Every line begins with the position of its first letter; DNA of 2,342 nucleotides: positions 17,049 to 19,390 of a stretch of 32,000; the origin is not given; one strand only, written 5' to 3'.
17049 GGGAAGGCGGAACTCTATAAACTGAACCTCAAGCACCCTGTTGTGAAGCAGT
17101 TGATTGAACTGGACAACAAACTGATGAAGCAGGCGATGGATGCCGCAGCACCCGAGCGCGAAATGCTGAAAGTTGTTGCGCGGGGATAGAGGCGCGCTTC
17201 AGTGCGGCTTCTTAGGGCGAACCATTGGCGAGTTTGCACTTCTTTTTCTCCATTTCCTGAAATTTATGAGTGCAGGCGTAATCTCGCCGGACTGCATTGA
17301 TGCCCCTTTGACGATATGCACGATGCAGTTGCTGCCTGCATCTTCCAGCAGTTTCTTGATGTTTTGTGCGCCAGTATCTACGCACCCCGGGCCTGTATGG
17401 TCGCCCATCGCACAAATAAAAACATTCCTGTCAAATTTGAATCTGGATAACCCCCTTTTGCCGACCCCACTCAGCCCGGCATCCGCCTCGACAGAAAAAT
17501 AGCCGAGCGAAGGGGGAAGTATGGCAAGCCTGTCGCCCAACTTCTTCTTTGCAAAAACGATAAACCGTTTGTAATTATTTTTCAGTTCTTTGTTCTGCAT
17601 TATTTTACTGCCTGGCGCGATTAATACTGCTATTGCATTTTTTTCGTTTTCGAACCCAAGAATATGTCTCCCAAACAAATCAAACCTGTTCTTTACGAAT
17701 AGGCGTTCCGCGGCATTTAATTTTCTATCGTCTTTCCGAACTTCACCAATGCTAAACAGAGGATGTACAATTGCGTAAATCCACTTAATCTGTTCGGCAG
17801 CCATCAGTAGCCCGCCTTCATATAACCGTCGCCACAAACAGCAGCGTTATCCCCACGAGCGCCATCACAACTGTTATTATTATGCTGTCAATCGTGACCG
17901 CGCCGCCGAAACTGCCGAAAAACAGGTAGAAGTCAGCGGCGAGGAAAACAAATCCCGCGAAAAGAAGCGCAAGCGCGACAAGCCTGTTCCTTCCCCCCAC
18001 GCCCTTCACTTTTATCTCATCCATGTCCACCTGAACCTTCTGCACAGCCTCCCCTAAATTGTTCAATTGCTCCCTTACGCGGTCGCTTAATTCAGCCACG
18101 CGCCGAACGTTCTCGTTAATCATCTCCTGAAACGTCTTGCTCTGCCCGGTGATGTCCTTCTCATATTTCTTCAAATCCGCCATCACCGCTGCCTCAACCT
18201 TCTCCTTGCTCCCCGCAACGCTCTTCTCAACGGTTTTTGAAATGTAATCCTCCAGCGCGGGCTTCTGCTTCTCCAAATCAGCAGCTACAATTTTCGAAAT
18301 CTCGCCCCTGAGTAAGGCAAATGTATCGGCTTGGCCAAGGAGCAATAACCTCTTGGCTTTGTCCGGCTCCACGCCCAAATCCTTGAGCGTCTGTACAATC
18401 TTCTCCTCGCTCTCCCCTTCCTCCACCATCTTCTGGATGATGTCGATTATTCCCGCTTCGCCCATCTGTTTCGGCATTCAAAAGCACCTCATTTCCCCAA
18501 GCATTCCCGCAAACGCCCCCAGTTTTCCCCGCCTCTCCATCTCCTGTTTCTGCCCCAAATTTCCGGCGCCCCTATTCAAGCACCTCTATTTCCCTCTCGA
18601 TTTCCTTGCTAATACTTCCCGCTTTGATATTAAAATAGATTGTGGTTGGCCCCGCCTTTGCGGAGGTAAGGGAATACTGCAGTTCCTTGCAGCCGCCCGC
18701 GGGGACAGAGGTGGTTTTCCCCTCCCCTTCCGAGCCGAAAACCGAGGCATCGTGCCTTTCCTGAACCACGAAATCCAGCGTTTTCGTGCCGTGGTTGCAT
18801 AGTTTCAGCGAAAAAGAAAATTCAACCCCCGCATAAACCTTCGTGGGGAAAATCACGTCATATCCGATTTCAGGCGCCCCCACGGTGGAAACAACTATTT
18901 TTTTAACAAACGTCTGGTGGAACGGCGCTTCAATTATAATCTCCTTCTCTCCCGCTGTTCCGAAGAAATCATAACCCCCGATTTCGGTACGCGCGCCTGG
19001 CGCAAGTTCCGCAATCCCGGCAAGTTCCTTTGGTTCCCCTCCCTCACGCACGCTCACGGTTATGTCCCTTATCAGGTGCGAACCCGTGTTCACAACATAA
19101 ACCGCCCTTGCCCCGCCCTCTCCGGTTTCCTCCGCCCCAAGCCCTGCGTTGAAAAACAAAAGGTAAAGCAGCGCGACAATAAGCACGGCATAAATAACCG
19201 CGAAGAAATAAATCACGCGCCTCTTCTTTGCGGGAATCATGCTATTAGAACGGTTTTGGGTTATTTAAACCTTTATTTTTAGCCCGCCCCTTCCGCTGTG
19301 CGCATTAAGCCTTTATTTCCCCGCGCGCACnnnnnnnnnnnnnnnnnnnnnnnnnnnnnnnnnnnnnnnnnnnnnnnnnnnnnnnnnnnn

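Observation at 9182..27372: Mosaic family of short palindromic modules occupying six intergenic regions (BIME/MITE-like, no coding capacity)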

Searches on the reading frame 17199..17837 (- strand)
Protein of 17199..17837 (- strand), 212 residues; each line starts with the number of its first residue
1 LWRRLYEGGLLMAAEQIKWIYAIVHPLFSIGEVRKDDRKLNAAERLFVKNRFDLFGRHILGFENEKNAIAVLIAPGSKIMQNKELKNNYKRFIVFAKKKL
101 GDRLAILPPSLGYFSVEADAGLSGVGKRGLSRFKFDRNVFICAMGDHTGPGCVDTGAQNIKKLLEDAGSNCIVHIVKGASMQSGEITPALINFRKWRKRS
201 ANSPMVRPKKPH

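Call 44: search_protein_families(library=pfam, proteins=[window:17199-17837:-], max_evalue=0.01)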
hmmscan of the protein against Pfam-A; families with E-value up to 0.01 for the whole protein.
window:17199-17837:- (212 aa): 0 families

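Call 98: search_protein_families(library=ncbifam, proteins=[window:17199-17837:-], max_evalue=0.01)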
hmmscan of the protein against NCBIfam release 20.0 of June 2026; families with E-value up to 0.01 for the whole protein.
window:17199-17837:- (212 aa): 0 families

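Call 99: search_protein_families(library=phrogs, proteins=[window:17199-17837:-], max_evalue=0.01)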
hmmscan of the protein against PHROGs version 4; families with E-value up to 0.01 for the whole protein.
window:17199-17837:- (212 aa): 0 families

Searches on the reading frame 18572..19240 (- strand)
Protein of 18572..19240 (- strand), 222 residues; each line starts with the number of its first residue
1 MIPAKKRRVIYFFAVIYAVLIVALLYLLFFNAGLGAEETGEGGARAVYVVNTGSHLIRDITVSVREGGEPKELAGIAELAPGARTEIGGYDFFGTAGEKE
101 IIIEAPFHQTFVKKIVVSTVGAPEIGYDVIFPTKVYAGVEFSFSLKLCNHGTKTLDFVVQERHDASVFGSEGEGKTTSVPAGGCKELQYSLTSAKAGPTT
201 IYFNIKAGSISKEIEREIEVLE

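Call 44: search_protein_families(library=pfam, proteins=[window:18572-19240:-], max_evalue=0.01)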
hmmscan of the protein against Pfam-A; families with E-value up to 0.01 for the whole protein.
window:18572-19240:- (222 aa): 1 family
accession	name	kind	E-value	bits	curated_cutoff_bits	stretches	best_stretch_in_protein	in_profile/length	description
PF07705.17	CARDB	-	0.0064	17.1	22.7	0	47-102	25-80/101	CARDB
